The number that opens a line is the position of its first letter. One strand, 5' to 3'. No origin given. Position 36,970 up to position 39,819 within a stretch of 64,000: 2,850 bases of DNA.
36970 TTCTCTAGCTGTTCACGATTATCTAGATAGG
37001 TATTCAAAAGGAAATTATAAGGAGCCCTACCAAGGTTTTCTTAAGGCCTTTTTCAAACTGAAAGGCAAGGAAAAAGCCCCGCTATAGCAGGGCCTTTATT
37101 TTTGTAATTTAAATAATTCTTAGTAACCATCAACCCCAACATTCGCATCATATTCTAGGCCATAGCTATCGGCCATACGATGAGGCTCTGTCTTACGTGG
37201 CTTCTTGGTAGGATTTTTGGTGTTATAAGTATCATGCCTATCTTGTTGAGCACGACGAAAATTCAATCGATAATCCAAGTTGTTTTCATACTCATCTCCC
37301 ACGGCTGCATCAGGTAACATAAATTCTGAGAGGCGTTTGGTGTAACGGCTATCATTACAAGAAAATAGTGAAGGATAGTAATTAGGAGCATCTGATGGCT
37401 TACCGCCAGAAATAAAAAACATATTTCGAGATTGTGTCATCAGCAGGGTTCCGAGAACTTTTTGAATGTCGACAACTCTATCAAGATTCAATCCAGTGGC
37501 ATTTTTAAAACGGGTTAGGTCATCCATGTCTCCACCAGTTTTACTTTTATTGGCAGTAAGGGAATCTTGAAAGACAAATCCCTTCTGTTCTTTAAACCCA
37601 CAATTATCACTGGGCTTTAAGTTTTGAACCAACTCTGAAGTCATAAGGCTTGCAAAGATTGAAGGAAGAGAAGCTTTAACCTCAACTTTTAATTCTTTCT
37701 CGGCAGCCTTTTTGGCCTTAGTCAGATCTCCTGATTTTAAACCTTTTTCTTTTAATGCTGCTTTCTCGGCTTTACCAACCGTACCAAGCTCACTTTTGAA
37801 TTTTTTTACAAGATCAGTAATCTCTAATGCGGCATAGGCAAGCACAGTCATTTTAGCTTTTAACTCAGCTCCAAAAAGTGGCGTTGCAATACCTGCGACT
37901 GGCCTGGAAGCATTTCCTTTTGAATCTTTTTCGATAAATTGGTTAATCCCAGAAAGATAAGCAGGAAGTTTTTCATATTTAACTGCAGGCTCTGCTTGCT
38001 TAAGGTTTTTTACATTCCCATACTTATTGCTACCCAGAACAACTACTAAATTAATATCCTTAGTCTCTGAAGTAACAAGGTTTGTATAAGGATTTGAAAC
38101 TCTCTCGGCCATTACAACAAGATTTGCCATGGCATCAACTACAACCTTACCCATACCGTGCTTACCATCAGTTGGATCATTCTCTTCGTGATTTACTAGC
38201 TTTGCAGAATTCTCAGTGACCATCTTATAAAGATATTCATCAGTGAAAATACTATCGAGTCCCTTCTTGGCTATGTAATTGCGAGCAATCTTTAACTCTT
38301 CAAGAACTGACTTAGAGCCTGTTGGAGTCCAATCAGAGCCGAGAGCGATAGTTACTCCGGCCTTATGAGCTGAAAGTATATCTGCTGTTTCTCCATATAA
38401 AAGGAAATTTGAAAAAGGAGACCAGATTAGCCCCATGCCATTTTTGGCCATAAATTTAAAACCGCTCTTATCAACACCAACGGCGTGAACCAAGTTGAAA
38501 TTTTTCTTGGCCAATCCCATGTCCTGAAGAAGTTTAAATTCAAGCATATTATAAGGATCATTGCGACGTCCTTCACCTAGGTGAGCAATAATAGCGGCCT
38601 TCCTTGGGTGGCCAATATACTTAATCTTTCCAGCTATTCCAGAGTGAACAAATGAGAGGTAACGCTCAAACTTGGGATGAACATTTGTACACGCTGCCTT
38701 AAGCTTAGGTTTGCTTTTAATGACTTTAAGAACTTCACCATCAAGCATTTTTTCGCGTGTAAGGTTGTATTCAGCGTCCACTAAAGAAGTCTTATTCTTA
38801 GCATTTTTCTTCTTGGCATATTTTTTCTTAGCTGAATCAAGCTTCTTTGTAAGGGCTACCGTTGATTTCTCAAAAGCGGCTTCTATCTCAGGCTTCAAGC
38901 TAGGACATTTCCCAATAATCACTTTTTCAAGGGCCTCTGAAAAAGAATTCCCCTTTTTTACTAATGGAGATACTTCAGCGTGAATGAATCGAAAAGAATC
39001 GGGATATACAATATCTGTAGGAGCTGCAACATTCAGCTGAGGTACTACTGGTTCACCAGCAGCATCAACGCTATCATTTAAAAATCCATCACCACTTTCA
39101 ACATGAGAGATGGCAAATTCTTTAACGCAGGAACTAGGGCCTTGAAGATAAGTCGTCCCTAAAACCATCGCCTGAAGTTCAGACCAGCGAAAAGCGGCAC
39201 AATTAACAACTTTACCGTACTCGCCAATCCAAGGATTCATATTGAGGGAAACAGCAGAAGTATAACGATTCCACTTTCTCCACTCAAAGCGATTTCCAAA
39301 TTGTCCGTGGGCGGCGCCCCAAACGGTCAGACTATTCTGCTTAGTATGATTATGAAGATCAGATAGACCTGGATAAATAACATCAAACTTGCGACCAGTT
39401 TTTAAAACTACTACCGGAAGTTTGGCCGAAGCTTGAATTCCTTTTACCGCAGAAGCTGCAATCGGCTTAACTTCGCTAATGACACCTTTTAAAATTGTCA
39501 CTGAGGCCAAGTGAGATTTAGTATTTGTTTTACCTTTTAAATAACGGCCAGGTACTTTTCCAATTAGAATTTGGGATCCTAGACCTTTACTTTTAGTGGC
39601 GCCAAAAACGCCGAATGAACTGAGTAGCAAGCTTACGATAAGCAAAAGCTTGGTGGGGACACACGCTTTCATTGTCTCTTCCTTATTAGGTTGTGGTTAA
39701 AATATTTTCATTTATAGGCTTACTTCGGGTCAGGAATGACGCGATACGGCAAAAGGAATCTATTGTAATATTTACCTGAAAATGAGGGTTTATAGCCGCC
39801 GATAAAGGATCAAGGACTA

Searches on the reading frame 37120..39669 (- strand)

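Call 95: search_protein_families(library=pfam, max_evalue=0.001, proteins=[window:37120-39669:-])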
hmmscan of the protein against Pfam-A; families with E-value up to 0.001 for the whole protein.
window:37120-39669:- (849 aa): 1 family
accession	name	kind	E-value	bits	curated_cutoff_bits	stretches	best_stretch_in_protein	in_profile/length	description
PF01979.26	Amidohydro_1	-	0.00036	20.3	25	0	379-544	180-340/345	Amidohydrolase family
